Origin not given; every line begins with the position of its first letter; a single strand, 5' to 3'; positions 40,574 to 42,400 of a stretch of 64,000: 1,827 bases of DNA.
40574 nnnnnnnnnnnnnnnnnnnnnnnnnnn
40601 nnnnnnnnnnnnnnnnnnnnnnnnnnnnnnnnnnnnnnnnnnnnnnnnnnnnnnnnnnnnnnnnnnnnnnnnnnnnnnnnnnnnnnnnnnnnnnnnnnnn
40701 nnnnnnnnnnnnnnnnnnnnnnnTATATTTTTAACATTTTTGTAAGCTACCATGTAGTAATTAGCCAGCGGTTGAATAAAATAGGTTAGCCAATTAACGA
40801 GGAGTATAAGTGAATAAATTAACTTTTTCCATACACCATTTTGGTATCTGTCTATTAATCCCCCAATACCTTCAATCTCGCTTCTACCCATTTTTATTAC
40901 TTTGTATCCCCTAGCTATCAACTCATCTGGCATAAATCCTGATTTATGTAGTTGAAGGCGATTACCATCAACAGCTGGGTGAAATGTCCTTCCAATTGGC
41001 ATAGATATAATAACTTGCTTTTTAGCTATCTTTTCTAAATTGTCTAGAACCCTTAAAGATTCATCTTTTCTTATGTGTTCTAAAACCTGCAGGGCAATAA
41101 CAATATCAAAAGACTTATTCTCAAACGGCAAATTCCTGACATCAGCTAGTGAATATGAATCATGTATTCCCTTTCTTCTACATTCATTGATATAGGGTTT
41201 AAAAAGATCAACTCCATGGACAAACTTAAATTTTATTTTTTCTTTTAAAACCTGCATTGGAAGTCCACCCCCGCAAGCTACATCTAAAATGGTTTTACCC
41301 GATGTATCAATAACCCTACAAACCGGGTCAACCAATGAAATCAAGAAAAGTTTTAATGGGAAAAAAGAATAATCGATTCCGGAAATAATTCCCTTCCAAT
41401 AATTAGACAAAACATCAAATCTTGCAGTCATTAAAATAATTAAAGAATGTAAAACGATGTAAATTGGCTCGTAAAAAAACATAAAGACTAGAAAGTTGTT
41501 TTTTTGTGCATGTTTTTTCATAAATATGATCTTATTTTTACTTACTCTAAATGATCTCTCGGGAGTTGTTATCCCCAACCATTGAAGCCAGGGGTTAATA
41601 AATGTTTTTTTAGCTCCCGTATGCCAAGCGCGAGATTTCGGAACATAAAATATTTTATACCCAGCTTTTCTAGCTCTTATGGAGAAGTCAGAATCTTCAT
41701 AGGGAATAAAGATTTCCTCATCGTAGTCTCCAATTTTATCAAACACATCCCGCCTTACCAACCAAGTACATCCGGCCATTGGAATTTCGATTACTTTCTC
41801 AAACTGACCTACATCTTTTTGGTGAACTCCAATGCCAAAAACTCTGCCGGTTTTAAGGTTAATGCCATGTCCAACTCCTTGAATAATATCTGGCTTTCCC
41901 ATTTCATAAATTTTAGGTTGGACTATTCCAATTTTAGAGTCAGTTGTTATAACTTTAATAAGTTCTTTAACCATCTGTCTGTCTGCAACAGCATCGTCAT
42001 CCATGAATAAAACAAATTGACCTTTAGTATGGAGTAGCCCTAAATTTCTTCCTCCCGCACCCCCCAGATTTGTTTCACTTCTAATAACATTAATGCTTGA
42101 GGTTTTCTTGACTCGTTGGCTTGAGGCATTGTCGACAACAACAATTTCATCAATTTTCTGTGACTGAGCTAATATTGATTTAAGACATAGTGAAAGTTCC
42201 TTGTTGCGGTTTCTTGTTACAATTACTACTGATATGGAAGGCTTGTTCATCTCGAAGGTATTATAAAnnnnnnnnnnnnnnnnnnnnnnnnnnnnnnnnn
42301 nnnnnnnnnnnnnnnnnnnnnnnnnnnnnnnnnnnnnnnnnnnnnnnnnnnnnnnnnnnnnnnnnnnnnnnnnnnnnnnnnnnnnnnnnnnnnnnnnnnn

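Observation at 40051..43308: Recent tandem duplication of a GT2 + methyltransferase unit, with the middle copy fused (GT2, then GT2-MTase, then MTase)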

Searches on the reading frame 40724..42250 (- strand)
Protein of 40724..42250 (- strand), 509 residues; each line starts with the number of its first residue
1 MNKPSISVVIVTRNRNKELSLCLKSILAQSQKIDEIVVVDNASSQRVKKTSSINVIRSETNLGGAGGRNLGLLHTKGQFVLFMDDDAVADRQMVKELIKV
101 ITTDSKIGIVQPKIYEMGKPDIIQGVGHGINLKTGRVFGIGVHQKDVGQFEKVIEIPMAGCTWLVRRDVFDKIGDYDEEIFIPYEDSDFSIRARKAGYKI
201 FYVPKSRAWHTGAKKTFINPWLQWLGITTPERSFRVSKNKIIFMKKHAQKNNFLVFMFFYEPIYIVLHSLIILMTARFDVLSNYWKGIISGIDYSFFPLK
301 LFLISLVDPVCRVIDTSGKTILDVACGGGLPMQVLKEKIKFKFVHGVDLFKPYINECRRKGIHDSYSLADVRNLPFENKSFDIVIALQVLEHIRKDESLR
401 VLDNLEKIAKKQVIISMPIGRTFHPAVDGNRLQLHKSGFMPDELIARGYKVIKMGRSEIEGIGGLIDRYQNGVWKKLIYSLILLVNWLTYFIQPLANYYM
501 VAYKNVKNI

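Call 9: search_protein_families(library=pfam, proteins=[window:40724-42250:-], max_evalue=0.001)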
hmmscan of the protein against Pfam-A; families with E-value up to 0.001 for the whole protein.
window:40724-42250:- (509 aa): 10 families
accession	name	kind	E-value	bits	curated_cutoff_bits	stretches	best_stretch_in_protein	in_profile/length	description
PF00535.33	Glycos_transf_2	-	2e-23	83.6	23.3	1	7-173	1-167/168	Glycosyl transferase family 2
PF13641.12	Glyco_tranf_2_3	-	1.1e-15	58.7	27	1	4-214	1-215/230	Glycosyltransferase like family 2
PF08241.18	Methyltransf_11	-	3.6e-14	53.6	21.2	1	322-412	1-90/95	Methyltransferase domain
PF13649.12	Methyltransf_25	-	2.2e-13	51.1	27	1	321-411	1-95/97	Methyltransferase domain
PF07021.18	MetW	-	2.5e-11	44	21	1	317-419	13-111/193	Methionine biosynthesis protein MetW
PF13632.12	Glyco_trans_2_3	-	3.8e-10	40.4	27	1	79-270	1-180/198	Glycosyl transferase family group 2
PF08242.18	Methyltransf_12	-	1.4e-08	35.8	30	1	322-411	1-94/98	Methyltransferase domain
PF10111.15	Glyco_tranf_2_2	-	4.2e-08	33.4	27.3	1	7-201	1-206/276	Glycosyltransferase like family 2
PF13847.12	Methyltransf_31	-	4.9e-08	33.2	27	1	316-417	2-109/145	Methyltransferase domain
PF13489.12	Methyltransf_23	-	1.8e-07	31.4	27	1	316-414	21-113/164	Methyltransferase domain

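Call 10: find_homologous_proteins(query=window:40724-42250:-, max_evalue=0.00001)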
Query window:40724-42250:- (509 aa): 390 proteins with E <= 0.00001 among 8000 candidates; the best 120 are listed.
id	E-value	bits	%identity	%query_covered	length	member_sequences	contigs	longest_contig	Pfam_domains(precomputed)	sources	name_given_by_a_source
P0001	0.0e+0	1153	100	100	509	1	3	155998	PF07021.19,PF13847.13,PF13489.13,PF13632.13,PF10111.15,PF13641.13,PF13649.13,PF00535.33,PF08241.19,PF08242.19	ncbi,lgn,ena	ncbi:MAG: glycosyltransferase [Patescibacteria group bacterium]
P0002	1.0e-264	897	75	99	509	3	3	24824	PF07021.19,PF13847.13,PF13489.13,PF13632.13,PF10111.15,PF13641.13,PF13649.13,PF00535.33,PF08241.19,PF08242.19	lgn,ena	-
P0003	4.0e-254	862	71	100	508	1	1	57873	PF07021.19,PF13847.13,PF13489.13,PF13632.13,PF10111.15,PF13641.13,PF13649.13,PF00535.33,PF08241.19,PF08242.19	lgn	-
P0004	5.5e-252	855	72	100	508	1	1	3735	PF07021.19,PF13847.13,PF13489.13,PF13632.13,PF10111.15,PF13641.13,PF13649.13,PF00535.33,PF08241.19,PF08242.19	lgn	-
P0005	1.3e-251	854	71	98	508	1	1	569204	PF07021.19,PF13847.13,PF13489.13,PF13632.13,PF10111.15,PF13641.13,PF13649.13,PF00535.33,PF08241.19,PF08242.19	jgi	jgi:GT2 family glycosyltransferase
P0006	8.6e-251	851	70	99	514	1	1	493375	PF07021.19,PF13847.13,PF13489.13,PF13632.13,PF10111.15,PF13641.13,PF13649.13,PF00535.33,PF08241.19,PF08242.19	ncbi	-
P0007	2.8e-250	850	71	99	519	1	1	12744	PF07021.19,PF13847.13,PF13489.13,PF13632.13,PF10111.15,PF13641.13,PF13649.13,PF00535.33,PF08241.19,PF08242.19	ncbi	-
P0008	2.6e-244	830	69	99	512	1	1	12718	PF07021.19,PF13847.13,PF13489.13,PF13632.13,PF10111.15,PF13641.13,PF13649.13,PF00535.33,PF08241.19,PF08242.19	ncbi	-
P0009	2.5e-243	827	68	99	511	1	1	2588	PF07021.19,PF13847.13,PF13489.13,PF13632.13,PF10111.15,PF13641.13,PF13649.13,PF00535.33,PF08241.19,PF08242.19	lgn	-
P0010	1.8e-242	824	68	99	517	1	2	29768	PF07021.19,PF13847.13,PF13489.13,PF13632.13,PF10111.15,PF13641.13,PF13649.13,PF00535.33,PF08241.19,PF08242.19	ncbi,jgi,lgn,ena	-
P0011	1.6e-234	798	67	98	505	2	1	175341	PF07021.19,PF13847.13,PF13489.13,PF13632.13,PF10111.15,PF13641.13,PF13649.13,PF00535.33,PF08241.19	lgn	-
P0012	3.4e-220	750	63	99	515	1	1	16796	PF07021.19,PF13847.13,PF13489.13,PF13632.13,PF10111.15,PF13641.13,PF13649.13,PF00535.33,PF08241.19,PF08242.19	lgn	-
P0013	3.8e-219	747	63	99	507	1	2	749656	PF07021.19,PF13847.13,PF13489.13,PF13632.13,PF10111.15,PF13641.13,PF13649.13,PF00535.33,PF08241.19,PF08242.19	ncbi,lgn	-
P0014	1.1e-206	706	48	99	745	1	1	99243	PF07021.19,PF13847.13,PF13489.13,PF13632.13,PF10111.15,PF13641.13,PF13649.13,PF09243.17,PF00535.33,PF08241.19,PF08242.19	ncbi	-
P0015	1.8e-204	698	48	99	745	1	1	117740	PF07021.19,PF13847.13,PF13489.13,PF13632.13,PF10111.15,PF13641.13,PF13649.13,PF09243.17,PF00535.33,PF08241.19,PF08242.19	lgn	-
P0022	7.7e-167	574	50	100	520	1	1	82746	PF13847.13,PF13489.13,PF13632.13,PF10111.15,PF13641.13,PF13649.13,PF00535.33,PF08241.19,PF08242.19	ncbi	-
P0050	6.5e-155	535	48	99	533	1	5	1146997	PF13847.13,PF13489.13,PF13632.13,PF10111.15,PF13641.13,PF13649.13,PF00535.33,PF08241.19,PF08242.19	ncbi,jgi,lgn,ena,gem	jgi:hypothetical protein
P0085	3.5e-150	519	45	98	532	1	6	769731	PF07021.19,PF13847.13,PF13489.13,PF13632.13,PF10111.15,PF13641.13,PF13649.13,PF00535.33,PF08241.19,PF08242.19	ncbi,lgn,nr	ncbi:glycosyltransferase [Candidatus Daviesbacteria bacterium]|nr:glycosyltransferase [Candidatus Da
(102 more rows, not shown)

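Call 14: find_encoding_contigs(protein=P0005, flank=8000, max_places=2)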
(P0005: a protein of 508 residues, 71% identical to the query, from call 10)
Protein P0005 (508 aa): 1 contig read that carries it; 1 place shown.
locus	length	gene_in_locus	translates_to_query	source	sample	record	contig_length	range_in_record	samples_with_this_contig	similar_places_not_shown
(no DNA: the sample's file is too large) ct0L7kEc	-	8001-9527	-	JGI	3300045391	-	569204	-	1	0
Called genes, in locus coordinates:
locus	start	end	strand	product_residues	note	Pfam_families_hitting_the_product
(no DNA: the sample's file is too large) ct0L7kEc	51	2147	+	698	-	PF11847:GT-C_AftD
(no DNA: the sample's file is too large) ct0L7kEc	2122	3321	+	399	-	PF00534:Glycos_transf_1, PF13692:Glyco_trans_1_4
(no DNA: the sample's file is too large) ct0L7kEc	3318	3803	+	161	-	PF18915:DUF5667 (weak)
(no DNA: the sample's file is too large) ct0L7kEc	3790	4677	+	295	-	PF13489:Methyltransf_23, PF07021:MetW (weak), PF13847:Methyltransf_31 (faint), PF08241:Methyltransf_11, PF08242:Methyltransf_12 (weak)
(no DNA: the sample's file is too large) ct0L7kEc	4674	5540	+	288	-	PF01073:3Beta_HSD, PF01370:Epimerase, PF04321:RmlD_sub_bind, PF16363:GDP_Man_Dehyd, PF07993:NAD_binding_4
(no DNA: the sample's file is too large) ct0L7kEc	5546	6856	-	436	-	PF08421:Methyltransf_13, PF13489:Methyltransf_23, PF08241:Methyltransf_11, PF08242:Methyltransf_12, PF08484:Methyltransf_14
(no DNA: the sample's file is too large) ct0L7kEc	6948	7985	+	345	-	PF00535:Glycos_transf_2, PF13641:Glyco_tranf_2_3, PF10111:Glyco_tranf_2_2, PF13632:Glyco_trans_2_3 (weak)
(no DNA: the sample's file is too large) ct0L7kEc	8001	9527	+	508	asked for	PF00535:Glycos_transf_2, PF10111:Glyco_tranf_2_2, PF13641:Glyco_tranf_2_3, PF13632:Glyco_trans_2_3, PF07021:MetW, PF13847:Methyltransf_31, PF08241:Methyltransf_11, PF08242:Methyltransf_12, +2 more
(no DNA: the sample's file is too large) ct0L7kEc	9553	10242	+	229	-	PF01209:Ubie_methyltran (weak), PF08003:Methyltransf_9 (weak), PF13489:Methyltransf_23, PF13847:Methyltransf_31, PF08241:Methyltransf_11, PF08242:Methyltransf_12, PF13649:Methyltransf_25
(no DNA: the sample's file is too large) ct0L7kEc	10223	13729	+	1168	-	PF11847:GT-C_AftD, PF18915:DUF5667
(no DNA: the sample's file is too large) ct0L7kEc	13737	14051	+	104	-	-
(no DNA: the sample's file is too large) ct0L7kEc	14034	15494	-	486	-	-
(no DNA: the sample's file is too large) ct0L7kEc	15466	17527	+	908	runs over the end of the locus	-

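Call 15: find_encoding_contigs(protein=P0013, flank=8000, max_places=2)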
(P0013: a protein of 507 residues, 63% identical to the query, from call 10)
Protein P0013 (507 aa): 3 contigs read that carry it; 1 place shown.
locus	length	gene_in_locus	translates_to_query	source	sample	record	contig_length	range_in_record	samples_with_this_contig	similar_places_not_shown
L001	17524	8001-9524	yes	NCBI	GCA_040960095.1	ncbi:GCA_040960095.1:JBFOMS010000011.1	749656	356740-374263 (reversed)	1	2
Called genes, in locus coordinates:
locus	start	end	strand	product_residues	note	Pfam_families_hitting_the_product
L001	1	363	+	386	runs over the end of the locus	PF00266:Aminotran_5, PF01041:DegT_DnrJ_EryC1, PF00155:Aminotran_1_2 (weak), PF01212:Beta_elim_lyase (faint)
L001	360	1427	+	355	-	PF00535:Glycos_transf_2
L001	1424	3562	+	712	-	PF11847:GT-C_AftD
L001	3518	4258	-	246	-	PF02475:TRM5-TYW2_MTfase (weak), PF01135:PCMT (weak), PF05575:V_cholerae_RfbT, PF05050:Methyltransf_21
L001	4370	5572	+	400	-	PF00534:Glycos_transf_1, PF13692:Glyco_trans_1_4, PF13524:Glyco_trans_1_2 (weak)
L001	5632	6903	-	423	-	PF08421:Methyltransf_13, PF13489:Methyltransf_23, PF08241:Methyltransf_11 (weak), PF08242:Methyltransf_12 (weak), PF08484:Methyltransf_14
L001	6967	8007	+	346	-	PF00535:Glycos_transf_2, PF10111:Glyco_tranf_2_2, PF13506:Glyco_transf_21 (weak), PF13641:Glyco_tranf_2_3, PF13632:Glyco_trans_2_3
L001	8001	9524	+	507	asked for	PF00535:Glycos_transf_2, PF10111:Glyco_tranf_2_2, PF13641:Glyco_tranf_2_3, PF13489:Methyltransf_23, PF08241:Methyltransf_11, PF08242:Methyltransf_12, PF13649:Methyltransf_25, PF13847:Methyltransf_31, +2 more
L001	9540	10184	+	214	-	PF13489:Methyltransf_23, PF13847:Methyltransf_31, PF13649:Methyltransf_25, PF08241:Methyltransf_11, PF08242:Methyltransf_12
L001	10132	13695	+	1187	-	PF11847:GT-C_AftD, PF18915:DUF5667 (weak)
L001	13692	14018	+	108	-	-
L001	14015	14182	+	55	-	-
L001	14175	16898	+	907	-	-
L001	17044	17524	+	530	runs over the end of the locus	PF02543:Carbam_trans_N, PF00814:TsaD (weak), PF22521:HypF_C_2, PF16861:Carbam_trans_C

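Call 16: find_encoding_contigs(protein=P0014, flank=8000, max_places=2)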
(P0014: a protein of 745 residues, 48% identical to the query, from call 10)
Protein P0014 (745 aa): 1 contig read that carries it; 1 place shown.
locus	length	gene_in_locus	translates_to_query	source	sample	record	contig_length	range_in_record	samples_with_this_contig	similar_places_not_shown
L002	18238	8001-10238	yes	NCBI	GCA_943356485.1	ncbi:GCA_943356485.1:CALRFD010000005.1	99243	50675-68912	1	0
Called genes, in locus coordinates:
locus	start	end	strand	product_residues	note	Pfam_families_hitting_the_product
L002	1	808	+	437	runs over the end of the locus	-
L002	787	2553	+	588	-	PF02543:Carbam_trans_N, PF16861:Carbam_trans_C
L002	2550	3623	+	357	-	PF00535:Glycos_transf_2, PF13641:Glyco_tranf_2_3, PF13632:Glyco_trans_2_3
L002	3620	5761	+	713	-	PF11847:GT-C_AftD (faint)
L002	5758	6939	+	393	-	PF00534:Glycos_transf_1, PF13692:Glyco_trans_1_4, PF13524:Glyco_trans_1_2 (weak)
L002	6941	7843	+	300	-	PF00535:Glycos_transf_2, PF10111:Glyco_tranf_2_2, PF13641:Glyco_tranf_2_3, PF13506:Glyco_transf_21 (weak), PF13632:Glyco_trans_2_3 (weak)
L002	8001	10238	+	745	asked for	PF00535:Glycos_transf_2, PF10111:Glyco_tranf_2_2, PF13641:Glyco_tranf_2_3, PF13489:Methyltransf_23, PF13847:Methyltransf_31, PF08241:Methyltransf_11, PF08242:Methyltransf_12, PF13649:Methyltransf_25, +5 more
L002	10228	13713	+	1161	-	PF11847:GT-C_AftD (weak)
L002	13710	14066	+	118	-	-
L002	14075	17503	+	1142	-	PF11847:GT-C_AftD (faint)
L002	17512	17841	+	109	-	-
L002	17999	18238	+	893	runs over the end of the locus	-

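Call 17: find_encoding_contigs(protein=P0050, flank=8000, max_places=2)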
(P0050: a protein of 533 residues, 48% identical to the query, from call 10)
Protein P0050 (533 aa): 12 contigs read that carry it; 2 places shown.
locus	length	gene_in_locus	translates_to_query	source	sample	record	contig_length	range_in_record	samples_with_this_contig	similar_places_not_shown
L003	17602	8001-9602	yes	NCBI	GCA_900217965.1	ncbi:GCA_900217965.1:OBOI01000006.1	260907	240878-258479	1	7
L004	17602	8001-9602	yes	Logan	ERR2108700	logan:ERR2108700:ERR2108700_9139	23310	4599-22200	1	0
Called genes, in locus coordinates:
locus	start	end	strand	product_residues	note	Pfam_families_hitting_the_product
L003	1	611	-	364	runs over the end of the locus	PF01041:DegT_DnrJ_EryC1, PF00266:Aminotran_5, PF00155:Aminotran_1_2, PF01053:Cys_Met_Meta_PP (weak)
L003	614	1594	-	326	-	PF13489:Methyltransf_23, PF08241:Methyltransf_11, PF08242:Methyltransf_12 (weak), PF13649:Methyltransf_25 (weak), PF13847:Methyltransf_31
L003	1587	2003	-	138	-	PF05523:FdtA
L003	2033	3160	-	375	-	PF02350:Epimerase_2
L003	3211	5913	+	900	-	-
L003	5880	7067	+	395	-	PF00534:Glycos_transf_1, PF13692:Glyco_trans_1_4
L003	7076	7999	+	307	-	PF00535:Glycos_transf_2, PF10111:Glyco_tranf_2_2, PF13641:Glyco_tranf_2_3, PF13632:Glyco_trans_2_3 (weak)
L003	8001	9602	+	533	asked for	PF00535:Glycos_transf_2, PF10111:Glyco_tranf_2_2, PF13641:Glyco_tranf_2_3, PF13632:Glyco_trans_2_3, PF13489:Methyltransf_23 (weak), PF08241:Methyltransf_11, PF08242:Methyltransf_12, PF13649:Methyltransf_25, +1 more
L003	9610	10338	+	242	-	PF13489:Methyltransf_23, PF08241:Methyltransf_11 (weak), PF03269:DUF268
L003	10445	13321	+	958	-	PF11847:GT-C_AftD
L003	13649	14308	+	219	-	PF00535:Glycos_transf_2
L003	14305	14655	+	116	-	PF10066:DUF2304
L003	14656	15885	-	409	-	PF01041:DegT_DnrJ_EryC1, PF01053:Cys_Met_Meta_PP (weak)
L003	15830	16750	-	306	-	PF02779:Transket_pyr, PF02780:Transketolase_C, PF17147:PFOR_II (faint)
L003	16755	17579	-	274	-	PF13292:DXP_synthase_N, PF00456:Transketolase_N, PF00676:E1_dh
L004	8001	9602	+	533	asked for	PF00535:Glycos_transf_2, PF10111:Glyco_tranf_2_2, PF13641:Glyco_tranf_2_3, PF13632:Glyco_trans_2_3, PF13489:Methyltransf_23 (weak), PF08241:Methyltransf_11, PF08242:Methyltransf_12, PF13649:Methyltransf_25, +1 more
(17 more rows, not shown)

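Call 18: find_encoding_contigs(protein=P0085, flank=8000, max_places=2)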
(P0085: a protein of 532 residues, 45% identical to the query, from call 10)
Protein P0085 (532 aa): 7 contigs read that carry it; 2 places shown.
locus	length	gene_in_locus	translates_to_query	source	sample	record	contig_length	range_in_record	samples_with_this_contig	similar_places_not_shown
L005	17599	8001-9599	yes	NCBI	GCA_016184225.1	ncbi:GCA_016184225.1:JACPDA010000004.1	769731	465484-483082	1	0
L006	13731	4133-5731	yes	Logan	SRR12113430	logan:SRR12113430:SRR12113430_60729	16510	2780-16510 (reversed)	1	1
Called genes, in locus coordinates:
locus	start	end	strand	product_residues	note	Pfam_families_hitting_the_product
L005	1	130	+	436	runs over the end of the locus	PF01210:NAD_Gly3P_dh_N (faint), PF03446:NAD_binding_2 (weak), PF03721:UDPG_MGDP_dh_N, PF00984:UDPG_MGDP_dh, PF03720:UDPG_MGDP_dh_C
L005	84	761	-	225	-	-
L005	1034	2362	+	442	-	PF00884:Sulfatase (weak)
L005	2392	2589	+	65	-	-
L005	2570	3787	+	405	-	PF00534:Glycos_transf_1, PF13692:Glyco_trans_1_4, PF13524:Glyco_trans_1_2 (weak)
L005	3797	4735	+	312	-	PF00535:Glycos_transf_2, PF10111:Glyco_tranf_2_2, PF13641:Glyco_tranf_2_3, PF13506:Glyco_transf_21, PF13632:Glyco_trans_2_3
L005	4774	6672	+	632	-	-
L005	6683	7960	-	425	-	PF00070:Pyr_redox (faint), PF01266:DAO, PF01593:Amino_oxidase, PF03486:HI0933_like (faint), PF07992:Pyr_redox_2 (faint), PF13450:NAD_binding_8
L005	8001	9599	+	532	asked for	PF00535:Glycos_transf_2, PF10111:Glyco_tranf_2_2, PF13641:Glyco_tranf_2_3, PF13489:Methyltransf_23, PF08241:Methyltransf_11, PF08242:Methyltransf_12, PF13649:Methyltransf_25, PF13847:Methyltransf_31, +2 more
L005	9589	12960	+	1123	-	PF11847:GT-C_AftD (faint), PF18915:DUF5667 (weak)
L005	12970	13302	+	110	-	-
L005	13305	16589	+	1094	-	PF11847:GT-C_AftD (weak)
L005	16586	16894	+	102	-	-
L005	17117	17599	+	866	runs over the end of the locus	-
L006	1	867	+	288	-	?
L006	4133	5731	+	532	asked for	PF00535:Glycos_transf_2, PF10111:Glyco_tranf_2_2, PF13641:Glyco_tranf_2_3, PF13489:Methyltransf_23, PF08241:Methyltransf_11, PF08242:Methyltransf_12, PF13649:Methyltransf_25, PF13847:Methyltransf_31, +2 more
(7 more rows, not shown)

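Call 19: find_encoding_contigs(protein=P0022, flank=8000, max_places=2)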
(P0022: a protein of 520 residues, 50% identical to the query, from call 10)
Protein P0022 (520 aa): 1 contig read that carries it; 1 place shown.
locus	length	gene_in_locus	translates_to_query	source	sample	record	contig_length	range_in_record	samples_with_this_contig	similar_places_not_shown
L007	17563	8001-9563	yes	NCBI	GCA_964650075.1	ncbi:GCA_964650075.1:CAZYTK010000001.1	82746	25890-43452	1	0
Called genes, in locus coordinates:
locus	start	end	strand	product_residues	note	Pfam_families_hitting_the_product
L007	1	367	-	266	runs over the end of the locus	PF13578:Methyltransf_24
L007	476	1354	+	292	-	PF13641:Glyco_tranf_2_3 (weak), PF00535:Glycos_transf_2, PF10111:Glyco_tranf_2_2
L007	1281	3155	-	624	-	-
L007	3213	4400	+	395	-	PF00534:Glycos_transf_1, PF13692:Glyco_trans_1_4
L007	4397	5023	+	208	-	PF13489:Methyltransf_23, PF07021:MetW, PF13847:Methyltransf_31, PF08241:Methyltransf_11, PF08242:Methyltransf_12, PF13649:Methyltransf_25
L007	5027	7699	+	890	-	PF11847:GT-C_AftD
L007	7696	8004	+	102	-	-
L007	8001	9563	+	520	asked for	PF00535:Glycos_transf_2, PF13641:Glyco_tranf_2_3, PF10111:Glyco_tranf_2_2 (weak), PF13632:Glyco_trans_2_3, PF13489:Methyltransf_23 (weak), PF08241:Methyltransf_11, PF08242:Methyltransf_12, PF13649:Methyltransf_25, +1 more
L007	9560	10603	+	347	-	PF00535:Glycos_transf_2, PF10111:Glyco_tranf_2_2, PF13506:Glyco_transf_21, PF13641:Glyco_tranf_2_3, PF13632:Glyco_trans_2_3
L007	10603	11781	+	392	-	PF04188:Mannosyl_trans2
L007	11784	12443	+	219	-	PF00535:Glycos_transf_2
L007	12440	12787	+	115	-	PF10066:DUF2304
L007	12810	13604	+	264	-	PF00535:Glycos_transf_2, PF10111:Glyco_tranf_2_2 (weak), PF13641:Glyco_tranf_2_3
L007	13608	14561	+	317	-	PF04321:RmlD_sub_bind (faint), PF01073:3Beta_HSD (faint), PF01370:Epimerase, PF02719:Polysacc_synt_2 (faint), PF16363:GDP_Man_Dehyd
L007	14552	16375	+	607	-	PF13231:PMT_2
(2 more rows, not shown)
